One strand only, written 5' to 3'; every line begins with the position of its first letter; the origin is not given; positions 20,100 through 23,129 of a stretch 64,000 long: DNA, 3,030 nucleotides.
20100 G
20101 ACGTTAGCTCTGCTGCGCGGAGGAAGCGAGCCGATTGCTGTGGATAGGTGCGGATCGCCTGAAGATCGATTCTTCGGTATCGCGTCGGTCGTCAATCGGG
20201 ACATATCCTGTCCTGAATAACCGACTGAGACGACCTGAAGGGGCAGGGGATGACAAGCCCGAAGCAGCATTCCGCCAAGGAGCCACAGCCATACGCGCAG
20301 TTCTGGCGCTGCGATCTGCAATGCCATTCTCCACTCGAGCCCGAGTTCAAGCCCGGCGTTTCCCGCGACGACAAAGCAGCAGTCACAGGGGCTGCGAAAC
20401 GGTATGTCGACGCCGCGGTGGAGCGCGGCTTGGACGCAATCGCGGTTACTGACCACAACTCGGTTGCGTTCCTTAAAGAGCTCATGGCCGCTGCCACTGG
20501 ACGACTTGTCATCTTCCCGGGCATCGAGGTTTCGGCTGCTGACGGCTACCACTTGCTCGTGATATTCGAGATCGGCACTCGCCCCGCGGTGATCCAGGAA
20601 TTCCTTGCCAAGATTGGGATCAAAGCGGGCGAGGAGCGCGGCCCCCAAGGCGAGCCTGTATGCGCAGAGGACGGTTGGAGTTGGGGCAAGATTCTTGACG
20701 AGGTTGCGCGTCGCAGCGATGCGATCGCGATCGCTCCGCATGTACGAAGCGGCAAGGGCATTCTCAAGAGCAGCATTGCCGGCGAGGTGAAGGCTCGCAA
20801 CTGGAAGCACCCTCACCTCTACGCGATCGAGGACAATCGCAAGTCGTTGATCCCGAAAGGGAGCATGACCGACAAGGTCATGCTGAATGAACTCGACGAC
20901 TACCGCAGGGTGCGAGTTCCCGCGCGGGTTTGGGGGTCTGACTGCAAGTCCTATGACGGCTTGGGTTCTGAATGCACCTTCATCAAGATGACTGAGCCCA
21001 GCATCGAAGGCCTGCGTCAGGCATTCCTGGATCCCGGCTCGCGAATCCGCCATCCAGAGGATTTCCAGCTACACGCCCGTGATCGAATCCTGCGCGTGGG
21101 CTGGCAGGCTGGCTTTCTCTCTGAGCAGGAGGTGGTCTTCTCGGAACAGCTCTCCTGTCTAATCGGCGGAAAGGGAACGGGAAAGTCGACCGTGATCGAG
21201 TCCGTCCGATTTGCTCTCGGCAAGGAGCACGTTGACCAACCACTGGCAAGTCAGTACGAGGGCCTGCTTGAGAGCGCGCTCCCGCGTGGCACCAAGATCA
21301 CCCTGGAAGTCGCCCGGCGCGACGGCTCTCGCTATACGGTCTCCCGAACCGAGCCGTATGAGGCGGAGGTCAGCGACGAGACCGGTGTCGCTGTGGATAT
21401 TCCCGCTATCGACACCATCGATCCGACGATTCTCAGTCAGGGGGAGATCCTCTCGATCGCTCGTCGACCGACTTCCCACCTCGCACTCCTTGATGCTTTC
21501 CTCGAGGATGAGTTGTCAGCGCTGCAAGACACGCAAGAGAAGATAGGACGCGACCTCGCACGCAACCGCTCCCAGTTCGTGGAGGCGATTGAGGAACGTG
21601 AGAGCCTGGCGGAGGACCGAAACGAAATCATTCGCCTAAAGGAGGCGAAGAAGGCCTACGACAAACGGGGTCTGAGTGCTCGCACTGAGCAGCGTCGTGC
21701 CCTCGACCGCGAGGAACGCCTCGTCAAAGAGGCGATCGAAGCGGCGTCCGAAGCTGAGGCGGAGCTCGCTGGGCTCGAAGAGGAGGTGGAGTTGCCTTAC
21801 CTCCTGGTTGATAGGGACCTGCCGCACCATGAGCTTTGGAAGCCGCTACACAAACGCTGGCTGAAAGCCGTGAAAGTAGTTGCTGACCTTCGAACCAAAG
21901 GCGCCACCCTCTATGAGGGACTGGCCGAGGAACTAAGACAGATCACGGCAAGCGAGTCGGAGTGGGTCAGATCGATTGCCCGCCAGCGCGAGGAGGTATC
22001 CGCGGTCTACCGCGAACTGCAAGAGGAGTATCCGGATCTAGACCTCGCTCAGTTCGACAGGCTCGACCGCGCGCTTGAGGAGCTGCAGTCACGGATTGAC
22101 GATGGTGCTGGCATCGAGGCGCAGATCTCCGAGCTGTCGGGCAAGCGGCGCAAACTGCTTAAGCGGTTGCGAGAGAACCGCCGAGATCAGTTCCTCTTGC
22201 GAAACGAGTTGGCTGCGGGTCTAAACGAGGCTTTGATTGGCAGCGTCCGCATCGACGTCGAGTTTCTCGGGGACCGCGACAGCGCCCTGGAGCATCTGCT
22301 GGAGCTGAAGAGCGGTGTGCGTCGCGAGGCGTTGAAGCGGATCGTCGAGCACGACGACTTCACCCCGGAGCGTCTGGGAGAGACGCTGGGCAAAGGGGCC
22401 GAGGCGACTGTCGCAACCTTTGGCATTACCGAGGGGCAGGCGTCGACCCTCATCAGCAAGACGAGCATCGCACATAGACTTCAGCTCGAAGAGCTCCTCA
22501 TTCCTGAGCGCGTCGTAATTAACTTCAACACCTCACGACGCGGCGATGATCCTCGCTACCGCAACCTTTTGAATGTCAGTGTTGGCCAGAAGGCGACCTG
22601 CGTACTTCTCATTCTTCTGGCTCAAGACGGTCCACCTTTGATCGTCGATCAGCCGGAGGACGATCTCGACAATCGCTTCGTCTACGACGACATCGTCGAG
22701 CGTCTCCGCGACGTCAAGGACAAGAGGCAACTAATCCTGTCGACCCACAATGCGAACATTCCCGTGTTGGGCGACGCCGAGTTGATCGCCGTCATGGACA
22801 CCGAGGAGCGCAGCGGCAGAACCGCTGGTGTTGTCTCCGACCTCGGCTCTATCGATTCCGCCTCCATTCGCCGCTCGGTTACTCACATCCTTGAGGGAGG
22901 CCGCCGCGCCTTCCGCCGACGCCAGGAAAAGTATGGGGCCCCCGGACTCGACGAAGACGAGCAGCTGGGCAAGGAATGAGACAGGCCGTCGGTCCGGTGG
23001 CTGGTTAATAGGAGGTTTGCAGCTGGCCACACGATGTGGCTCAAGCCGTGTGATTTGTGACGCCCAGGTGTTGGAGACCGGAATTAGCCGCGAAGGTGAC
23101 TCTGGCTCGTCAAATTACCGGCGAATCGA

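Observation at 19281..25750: Best candidate for an uncharacterised conflict system: low-G+C cargo cassette pairing a PHP-ABC ATPase with an Mrr-STAND NTPase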

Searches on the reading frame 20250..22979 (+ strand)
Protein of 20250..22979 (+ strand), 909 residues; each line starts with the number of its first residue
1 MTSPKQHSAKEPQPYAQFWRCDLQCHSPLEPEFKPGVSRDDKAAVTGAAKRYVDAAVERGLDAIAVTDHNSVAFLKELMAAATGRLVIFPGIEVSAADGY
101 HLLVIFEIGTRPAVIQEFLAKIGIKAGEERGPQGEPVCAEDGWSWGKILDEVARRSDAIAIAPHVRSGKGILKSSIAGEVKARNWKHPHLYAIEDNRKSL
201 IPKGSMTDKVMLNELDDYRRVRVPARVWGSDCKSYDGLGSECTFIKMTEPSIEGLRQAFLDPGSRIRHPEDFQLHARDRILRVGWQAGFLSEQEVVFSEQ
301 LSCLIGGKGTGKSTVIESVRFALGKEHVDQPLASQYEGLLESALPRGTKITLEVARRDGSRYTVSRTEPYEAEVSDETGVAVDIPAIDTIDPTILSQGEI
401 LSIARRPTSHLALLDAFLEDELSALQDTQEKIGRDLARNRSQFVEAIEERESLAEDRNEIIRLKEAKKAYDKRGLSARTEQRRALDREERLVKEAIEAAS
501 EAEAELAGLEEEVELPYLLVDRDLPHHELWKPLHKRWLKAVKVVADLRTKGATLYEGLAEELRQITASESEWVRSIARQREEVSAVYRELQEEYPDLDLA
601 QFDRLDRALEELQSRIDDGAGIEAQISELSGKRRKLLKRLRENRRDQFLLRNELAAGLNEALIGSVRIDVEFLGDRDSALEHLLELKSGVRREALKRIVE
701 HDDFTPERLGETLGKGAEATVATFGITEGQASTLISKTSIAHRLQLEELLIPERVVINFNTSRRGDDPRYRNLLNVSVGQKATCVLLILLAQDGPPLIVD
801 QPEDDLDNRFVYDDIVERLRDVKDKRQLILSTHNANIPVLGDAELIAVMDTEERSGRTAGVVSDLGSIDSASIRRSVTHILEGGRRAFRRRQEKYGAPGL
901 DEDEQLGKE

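Call 5: search_protein_families(library=pfam, proteins=[window:20250-22979:+], max_evalue=0.1)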
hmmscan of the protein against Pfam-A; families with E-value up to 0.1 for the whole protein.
window:20250-22979:+ (909 aa): 8 families
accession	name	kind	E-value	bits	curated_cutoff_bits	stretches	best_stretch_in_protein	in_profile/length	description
PF13304.12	AAA_21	-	8e-09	36.4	27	1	766-837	228-302/304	AAA domain, putative AbiEii toxin, Type IV TA system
PF13476.12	AAA_23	-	9.8e-09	36.6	27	1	291-514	11-201/201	AAA domain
PF02463.25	SMC_N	-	1.7e-08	34.6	40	1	292-838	17-202/220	RecF/RecN/SMC N terminal domain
PF02811.25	PHP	-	0.00018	22.3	26.4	1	49-104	17-77/164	PHP domain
PF13175.12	AAA_15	-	0.004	17.2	32.1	0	291-319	15-43/374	AAA ATPase domain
PF13555.12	AAA_29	-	0.041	14.1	27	0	290-320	12-43/61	P-loop containing region of AAA domain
PF13245.12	AAA_19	-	0.065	13.8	25.1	0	297-325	9-37/134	AAA domain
PF00005.33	ABC_tran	-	0.079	14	25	0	299-318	11-30/137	ABC transporter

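Call 6: search_protein_families(library=padloc, proteins=[window:20250-22979:+], max_evalue=0.1)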
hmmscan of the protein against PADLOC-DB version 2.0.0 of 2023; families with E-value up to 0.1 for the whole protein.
window:20250-22979:+ (909 aa): 44 families (the best 25 are shown)
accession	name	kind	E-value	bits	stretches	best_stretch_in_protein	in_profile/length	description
PDLC02208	Ppl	-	1.5e-50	170.3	2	52-658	32-642/894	-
PDLC04680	PDC-M49A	-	3.8e-11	40.3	2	774-895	537-669/674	-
PDLC04135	mad3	-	6.3e-11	40.4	1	293-837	16-326/374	mads_3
PDLC03859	LmuB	-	8.8e-11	39.7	2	293-378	17-93/611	-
PDLC04678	PDC-M49A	-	3.1e-09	33.7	2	779-850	552-625/681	-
PDLC03863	LmuB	-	1.5e-08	31.8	1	293-367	18-83/610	-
PDLC02980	AriA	-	2.5e-07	28.9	1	769-837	231-302/304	-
PDLC00278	PtuA1|PtuA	-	0.00017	19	1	292-325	16-49/436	AAA ATPase domain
PDLC04164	AriA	-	0.0002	19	1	777-849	173-247/253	-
PDLC00102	GajA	-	0.00027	17.5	1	290-334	14-58/532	AAA ATPase domain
PDLC03862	LmuB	-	0.00029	17.3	1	293-330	21-58/643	-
PDLC04182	HEC-01A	-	0.00031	17.8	0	784-834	295-347/406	-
PDLC00091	GajA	-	0.00036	17.5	1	291-327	16-52/627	AAA ATPase domain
PDLC00267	PtuA1|PtuA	-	0.00044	17.5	1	288-325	13-49/438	AAA ATPase domain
PDLC04177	HEC-01A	-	0.00054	17.1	0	784-852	286-356/393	-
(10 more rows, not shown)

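Call 7: search_protein_families(library=ncbifam, proteins=[window:20250-22979:+], max_evalue=0.1)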
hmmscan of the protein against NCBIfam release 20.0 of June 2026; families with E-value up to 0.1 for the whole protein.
window:20250-22979:+ (909 aa): 24 families
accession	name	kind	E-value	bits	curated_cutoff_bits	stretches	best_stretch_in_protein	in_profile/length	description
NF045780.1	TrlF_fam_ATP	equivalog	1.2e-144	484.3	350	1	15-896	2-944/944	TrlF family AAA-like ATPase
NF045781.1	Spaf1101_AAA_ATP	equivalog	6.1e-65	220.1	475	2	757-895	693-832/836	Spaf_1101 family AAA-like ATPase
NF042955.1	Ppl_antiphage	equivalog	7.6e-64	216.1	1000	2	17-653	3-629/882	anti-phage protein Ppl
NF041034.1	Rad50_Sulf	equivalog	3.1e-05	22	1000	0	289-328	11-52/872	DNA double-strand break repair ATPase Rad50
NF038032.1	CehA_McbA_metalo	domain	3.9e-05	23.2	80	1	19-103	3-75/315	CehA/McbA family metallohydrolase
TIGR02168.1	SMC_prok_B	equivalog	0.00019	19.3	567.35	0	421-646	736-953/1181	chromosome segregation protein SMC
TIGR04521.1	ECF_ATPase_2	equivalog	0.00021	20.5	330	0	771-851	140-220/279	energy-coupling factor transporter ATPase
NF011630.0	PRK15056.1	equivalog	0.0007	18.9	393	1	767-835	134-202/274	manganese/iron ABC transporter ATP-binding protein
TIGR03375.1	type_I_sec_LssB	subfamily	0.0014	17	693.1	1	775-850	603-675/696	type I secretion system permease/ATPase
NF010158.0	PRK13637.1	equivalog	0.0028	16.8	390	1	768-850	137-219/287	energy-coupling factor transporter ATPase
TIGR00634.1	recN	equivalog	0.0039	16.2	407.85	0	814-865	482-531/563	DNA repair protein RecN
NF041577.1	nside_bi_sphtase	equivalog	0.0049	16.1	400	1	51-107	21-78/276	3',5'-nucleoside bisphosphate phosphatase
NF008409.0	PRK11231.1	equivalog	0.013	14.9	375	0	771-824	134-186/255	Fe(3+) dicitrate ABC transporter ATP-binding protein FecE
NF047791.1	RNaseRnm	equivalog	0.019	14.2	375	1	51-119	20-93/275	RNase RNM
NF053840.1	MnTportMntADein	equivalog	0.033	13.7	400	0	768-834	126-192/240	manganese ABC transporter ATP-binding protein MntA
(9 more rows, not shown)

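Call 16: find_homologous_proteins(query=window:20250-22976:+)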
Query window:20250-22976:+ (909 aa): 1359 proteins with E <= 0.001 among 8000 candidates; the best 120 are listed.
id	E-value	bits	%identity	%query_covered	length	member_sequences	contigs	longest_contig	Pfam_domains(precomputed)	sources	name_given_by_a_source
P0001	0.0e+0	1965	98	100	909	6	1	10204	PF13476.13,PF02463.26,PF13304.13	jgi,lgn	jgi:predicted ATPase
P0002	0.0e+0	1473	74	98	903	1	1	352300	PF13476.13,PF02463.26,PF13304.13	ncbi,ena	-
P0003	0.0e+0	1417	71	98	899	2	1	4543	PF02463.26,PF13304.13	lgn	-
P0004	0.0e+0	1237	63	98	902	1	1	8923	PF13476.13,PF02463.26,PF13304.13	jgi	jgi:hypothetical protein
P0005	0.0e+0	1193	61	99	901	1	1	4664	PF13476.13,PF02463.26,PF13304.13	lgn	-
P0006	0.0e+0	1168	59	98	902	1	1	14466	PF13476.13,PF02463.26,PF13304.13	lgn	-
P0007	0.0e+0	1047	55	98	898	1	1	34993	PF13476.13,PF02463.26,PF13304.13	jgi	jgi:hypothetical protein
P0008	1.3e-280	951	51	98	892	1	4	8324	PF13476.13,PF02463.26,PF13304.13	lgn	-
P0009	5.4e-280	949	51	98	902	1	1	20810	PF13476.13,PF02463.26,PF13304.13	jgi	jgi:hypothetical protein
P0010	1.2e-278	945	52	98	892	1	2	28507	PF13476.13,PF02463.26,PF13304.13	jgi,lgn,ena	-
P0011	3.7e-278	943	51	98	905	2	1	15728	PF13476.13,PF02463.26,PF13304.13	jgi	jgi:hypothetical protein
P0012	2.2e-275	934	52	97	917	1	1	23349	PF13476.13,PF02463.26,PF13304.13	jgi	jgi:hypothetical protein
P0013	4.4e-275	933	52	97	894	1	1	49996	PF13476.13,PF02463.26,PF13304.13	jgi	jgi:energy-coupling factor transporter ATP-binding protein EcfA2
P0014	1.5e-274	931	52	97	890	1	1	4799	PF13175.13,PF13476.13,PF02463.26,PF13304.13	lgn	-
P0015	1.5e-274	931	59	79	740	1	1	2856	PF13175.13,PF13476.13,PF02463.26,PF13304.13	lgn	-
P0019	4.0e-271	920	50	97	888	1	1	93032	PF13476.13,PF02463.26,PF13304.13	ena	-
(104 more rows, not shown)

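Call 19: find_encoding_contigs(protein=P0001, flank=10000, max_places=3)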
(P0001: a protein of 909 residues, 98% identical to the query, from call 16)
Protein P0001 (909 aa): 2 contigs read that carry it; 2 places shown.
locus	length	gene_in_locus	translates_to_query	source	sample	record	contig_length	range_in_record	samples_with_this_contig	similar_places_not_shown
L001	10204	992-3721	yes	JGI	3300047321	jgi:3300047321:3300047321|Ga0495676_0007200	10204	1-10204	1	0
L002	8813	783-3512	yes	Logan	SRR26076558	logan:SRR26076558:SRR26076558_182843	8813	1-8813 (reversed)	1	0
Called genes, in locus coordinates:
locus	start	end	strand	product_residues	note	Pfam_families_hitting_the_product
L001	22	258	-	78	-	-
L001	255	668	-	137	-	-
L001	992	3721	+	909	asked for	PF02463:SMC_N (faint), PF13304:AAA_21 (faint), PF13476:AAA_23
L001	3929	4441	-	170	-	-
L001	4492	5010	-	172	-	-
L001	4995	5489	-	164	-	-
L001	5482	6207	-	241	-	PF01909:NTP_transf_2, PF18765:Polbeta (weak)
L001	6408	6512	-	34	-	-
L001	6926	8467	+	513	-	PF12161:HsdM_N, PF02384:N6_Mtase, PF01170:UPF0020, PF07669:Eco57I (weak)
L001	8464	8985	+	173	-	PF01420:Methylase_S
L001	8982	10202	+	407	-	?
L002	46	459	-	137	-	-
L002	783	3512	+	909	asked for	PF02463:SMC_N (faint), PF13304:AAA_21 (faint), PF13476:AAA_23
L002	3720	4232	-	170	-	-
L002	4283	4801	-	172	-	-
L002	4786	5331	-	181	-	-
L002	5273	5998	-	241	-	PF01909:NTP_transf_2, PF18765:Polbeta (weak)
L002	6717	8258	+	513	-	PF12161:HsdM_N, PF02384:N6_Mtase, PF01170:UPF0020, PF07669:Eco57I (weak)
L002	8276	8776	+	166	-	PF01420:Methylase_S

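Call 20: find_encoding_contigs(protein=P0002, flank=10000, max_places=3)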
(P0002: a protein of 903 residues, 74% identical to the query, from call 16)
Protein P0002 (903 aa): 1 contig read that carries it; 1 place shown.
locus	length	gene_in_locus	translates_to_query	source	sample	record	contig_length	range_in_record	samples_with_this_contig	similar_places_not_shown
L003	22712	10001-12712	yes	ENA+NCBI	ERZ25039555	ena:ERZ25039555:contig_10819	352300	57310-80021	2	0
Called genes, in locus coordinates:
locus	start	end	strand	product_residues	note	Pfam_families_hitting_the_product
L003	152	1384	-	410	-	PF14361:RsbRD_N (weak), PF17853:GGDEF_2, PF13556:HTH_30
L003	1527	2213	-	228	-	PF00353:HemolysinCabind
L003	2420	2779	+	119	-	-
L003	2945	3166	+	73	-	-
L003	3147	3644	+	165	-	PF13470:PIN_3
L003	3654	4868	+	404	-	-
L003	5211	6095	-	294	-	-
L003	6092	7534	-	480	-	PF13250:SNIPE, PF10544:T5orf172, PF13455:MUG113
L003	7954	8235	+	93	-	PF02604:PhdYeFM_antitox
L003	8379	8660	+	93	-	-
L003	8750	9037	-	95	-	-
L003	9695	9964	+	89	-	PF13031:DUF3892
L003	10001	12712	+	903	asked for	PF02463:SMC_N (faint), PF13476:AAA_23 (weak), PF13304:AAA_21 (weak)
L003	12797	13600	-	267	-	-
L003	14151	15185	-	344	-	PF03235:GmrSD_N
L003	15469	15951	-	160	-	PF00589:Phage_integrase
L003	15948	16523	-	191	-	-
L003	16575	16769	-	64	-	PF12728:HTH_17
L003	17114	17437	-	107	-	PF13560:HTH_31 (weak), PF01381:HTH_3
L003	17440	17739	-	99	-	-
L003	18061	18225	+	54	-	PF01381:HTH_3, PF12844:HTH_19 (weak), PF13560:HTH_31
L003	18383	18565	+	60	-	-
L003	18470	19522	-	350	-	PF00152:tRNA-synt_2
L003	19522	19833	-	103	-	PF01336:tRNA_anti-codon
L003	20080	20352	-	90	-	-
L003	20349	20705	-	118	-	-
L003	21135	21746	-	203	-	PF01790:LGT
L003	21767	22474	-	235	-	PF02729:OTCace_N, PF00185:OTCace (weak)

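Call 26: find_related_loci(query=A1, collection=genome_contigs, flank=10000)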
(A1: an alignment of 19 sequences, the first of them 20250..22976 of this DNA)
Query A1 (909 aa) in genome_contigs; peptide patterns used: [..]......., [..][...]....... (x = any residue, [..] = any of these).
600 stretches matched a pattern (row limit reached: there are more); 553 encode a relative of the query (tblastn E <= 1e-3); the best 80 are kept; 80 distinct loci.
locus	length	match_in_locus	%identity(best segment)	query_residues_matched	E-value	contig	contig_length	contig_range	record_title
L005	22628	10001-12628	35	16-895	1e-138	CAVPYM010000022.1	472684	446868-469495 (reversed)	MAG: uncultured Actinomycetes bacterium isolate MFD01916.bin.1.134 genome assembly, contig: contig_9042, whole genome sh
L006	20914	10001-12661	32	16-896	8e-128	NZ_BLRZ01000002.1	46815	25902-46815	Candidatus Hakubella thermalkaliphila strain S34 HKBW3S34_000000000002, whole genome shotgun sequence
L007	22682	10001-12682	33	4-897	2e-121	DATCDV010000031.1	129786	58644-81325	MAG TPA_asm: Solirubrobacteraceae bacterium isolate SMAG_U7735 k141_427876, whole genome shotgun sequence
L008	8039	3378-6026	31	16-896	6e-120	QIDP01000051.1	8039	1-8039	MAG: Nitrospirae bacterium isolate SZUA-224 Ga0063294_10006180, whole genome shotgun sequence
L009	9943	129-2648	31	63-897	5e-116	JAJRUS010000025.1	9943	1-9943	MAG: bacterium isolate Dive96_bin10.214 k141_1128414, whole genome shotgun sequence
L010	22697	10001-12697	32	1-900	5e-114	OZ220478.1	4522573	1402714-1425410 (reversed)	MAG: Candidatus Latescibacterota bacterium isolate 1cf545fa-d59a-4aa3-98d5-019dd537838a genome assembly, chromosome: 1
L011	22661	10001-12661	30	16-899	3e-113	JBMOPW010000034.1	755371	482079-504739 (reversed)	MAG: Candidatus Zhuqueibacterota bacterium isolate Betzabe_MAG138 MAG138_34, whole genome shotgun sequence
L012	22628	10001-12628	33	16-896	4e-113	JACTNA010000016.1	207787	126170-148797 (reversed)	MAG: Planctomycetota bacterium isolate BJ19 scaffold_141, whole genome shotgun sequence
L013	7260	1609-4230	33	16-896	3e-111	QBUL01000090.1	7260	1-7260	ANME-1 cluster archaeon GoMg1 GOMG1_100, whole genome shotgun sequence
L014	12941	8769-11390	33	16-896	4e-111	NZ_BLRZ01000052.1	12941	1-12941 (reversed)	Candidatus Hakubella thermalkaliphila strain S34 HKBW3S34_000000000052, whole genome shotgun sequence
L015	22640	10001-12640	33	16-896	1e-110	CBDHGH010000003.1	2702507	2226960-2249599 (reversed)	MAG: Dehalococcoidia bacterium isolate 575575bf-984b-4cd3-a7b8-18ad3858fffb genome assembly, contig: contig_3, whole gen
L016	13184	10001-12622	33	16-896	2e-110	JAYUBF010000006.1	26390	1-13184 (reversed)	MAG: Myxococcales bacterium isolate GFS_6713 GFS_6713_5, whole genome shotgun sequence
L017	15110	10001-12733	29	16-896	1e-110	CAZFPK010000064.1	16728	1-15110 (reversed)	MAG TPA_asm: uncultured Candidatus Cloacimonadota bacterium isolate SRP077602_co5_585 genome assembly, contig: NODE_1621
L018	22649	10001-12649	33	16-896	4e-109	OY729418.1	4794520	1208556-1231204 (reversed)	MAG: Paracoccaceae bacterium isolate 54c0c81b-ab6a-46d8-a0b5-11567dc3f75d genome assembly, chromosome: 1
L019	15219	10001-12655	34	12-896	7e-108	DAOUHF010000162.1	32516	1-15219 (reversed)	MAG TPA_asm: Dehalococcoidia bacterium isolate S1_43 k129_1427398, whole genome shotgun sequence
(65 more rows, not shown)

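Call 30: find_related_loci(query=window:20250-22976:+, collection=metagenome_contigs, flank=8000)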
Query window:20250-22976:+ (909 aa) in metagenome_contigs; peptide patterns used: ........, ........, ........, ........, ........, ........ (x = any residue, [..] = any of these).
600 stretches matched a pattern (row limit reached: there are more); 286 encode a relative of the query (tblastn E <= 1e-3); the best 80 are kept; 80 distinct loci.
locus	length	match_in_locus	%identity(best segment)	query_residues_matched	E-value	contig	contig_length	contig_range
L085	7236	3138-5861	99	1-908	0e+0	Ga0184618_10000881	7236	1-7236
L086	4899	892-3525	34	16-895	9e-140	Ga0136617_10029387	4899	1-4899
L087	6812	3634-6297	33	16-896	9e-138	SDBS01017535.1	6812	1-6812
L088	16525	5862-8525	32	16-896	1e-131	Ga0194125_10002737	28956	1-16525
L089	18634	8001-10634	34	16-896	1e-130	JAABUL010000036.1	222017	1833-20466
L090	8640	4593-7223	33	16-896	1e-130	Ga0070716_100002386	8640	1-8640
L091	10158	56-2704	34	13-895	2e-129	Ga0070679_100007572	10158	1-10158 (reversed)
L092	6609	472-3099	33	16-896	1e-113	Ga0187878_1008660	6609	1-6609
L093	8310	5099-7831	30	16-896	7e-113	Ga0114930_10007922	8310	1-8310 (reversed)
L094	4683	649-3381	29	16-896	7e-114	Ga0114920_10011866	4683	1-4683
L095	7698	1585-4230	33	16-896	2e-112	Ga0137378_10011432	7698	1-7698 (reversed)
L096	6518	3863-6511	34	16-896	6e-112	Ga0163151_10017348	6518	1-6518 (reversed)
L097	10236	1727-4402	32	1-899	3e-111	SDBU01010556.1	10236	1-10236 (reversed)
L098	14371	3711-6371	34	12-896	3e-110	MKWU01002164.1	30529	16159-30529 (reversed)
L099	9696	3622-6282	34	12-896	3e-110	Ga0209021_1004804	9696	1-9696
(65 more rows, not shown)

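Call 31: search_protein_families(library=pfam, proteins=[L005:12637-13809:+, L018:12659-13897:+, L001:3929-4441:-, L003:12797-13600:-], max_evalue=0.01)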
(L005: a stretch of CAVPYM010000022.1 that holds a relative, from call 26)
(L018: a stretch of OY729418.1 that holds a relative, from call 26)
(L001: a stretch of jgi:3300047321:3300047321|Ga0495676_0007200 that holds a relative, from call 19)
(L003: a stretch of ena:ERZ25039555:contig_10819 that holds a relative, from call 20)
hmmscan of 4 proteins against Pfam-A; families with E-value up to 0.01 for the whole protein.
L005:12637-13809:+ (390 aa): 2 families
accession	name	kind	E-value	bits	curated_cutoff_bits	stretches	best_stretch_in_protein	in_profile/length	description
PF04326.19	SLFN_AlbA_2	-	2e-21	77.1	25.3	1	17-130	1-117/118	Schlafen, AlbA_2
PF13749.12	HATPase_c_4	-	2.8e-16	59.7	26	1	305-386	6-89/89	Putative ATP-dependent DNA helicase recG C-terminal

L018:12659-13897:+ (412 aa): 2 families
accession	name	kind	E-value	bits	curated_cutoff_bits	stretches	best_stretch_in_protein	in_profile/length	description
PF13749.12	HATPase_c_4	-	2.8e-22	78.9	26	1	317-405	1-89/89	Putative ATP-dependent DNA helicase recG C-terminal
PF04326.19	SLFN_AlbA_2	-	1.4e-16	61.5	25.3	1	14-131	1-117/118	Schlafen, AlbA_2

L001:3929-4441:- (170 aa): 1 family
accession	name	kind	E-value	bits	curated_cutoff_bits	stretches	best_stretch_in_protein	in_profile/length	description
PF07760.16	DUF1616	-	0.0072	16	31.6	1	22-123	40-139/307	Protein of unknown function (DUF1616)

L003:12797-13600:- (267 aa): 0 families

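Call 41: search_solved_structures(query=window:20250-22976:+, max_evalue=0.01, show_alignments=1)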
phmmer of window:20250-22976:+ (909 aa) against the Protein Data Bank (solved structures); distinct sequences matched with E-value up to 0.01: 1.
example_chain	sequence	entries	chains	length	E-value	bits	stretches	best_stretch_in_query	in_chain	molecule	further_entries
2yb1_A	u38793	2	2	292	0.0075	17.2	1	51-114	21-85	AMIDOHYDROLASE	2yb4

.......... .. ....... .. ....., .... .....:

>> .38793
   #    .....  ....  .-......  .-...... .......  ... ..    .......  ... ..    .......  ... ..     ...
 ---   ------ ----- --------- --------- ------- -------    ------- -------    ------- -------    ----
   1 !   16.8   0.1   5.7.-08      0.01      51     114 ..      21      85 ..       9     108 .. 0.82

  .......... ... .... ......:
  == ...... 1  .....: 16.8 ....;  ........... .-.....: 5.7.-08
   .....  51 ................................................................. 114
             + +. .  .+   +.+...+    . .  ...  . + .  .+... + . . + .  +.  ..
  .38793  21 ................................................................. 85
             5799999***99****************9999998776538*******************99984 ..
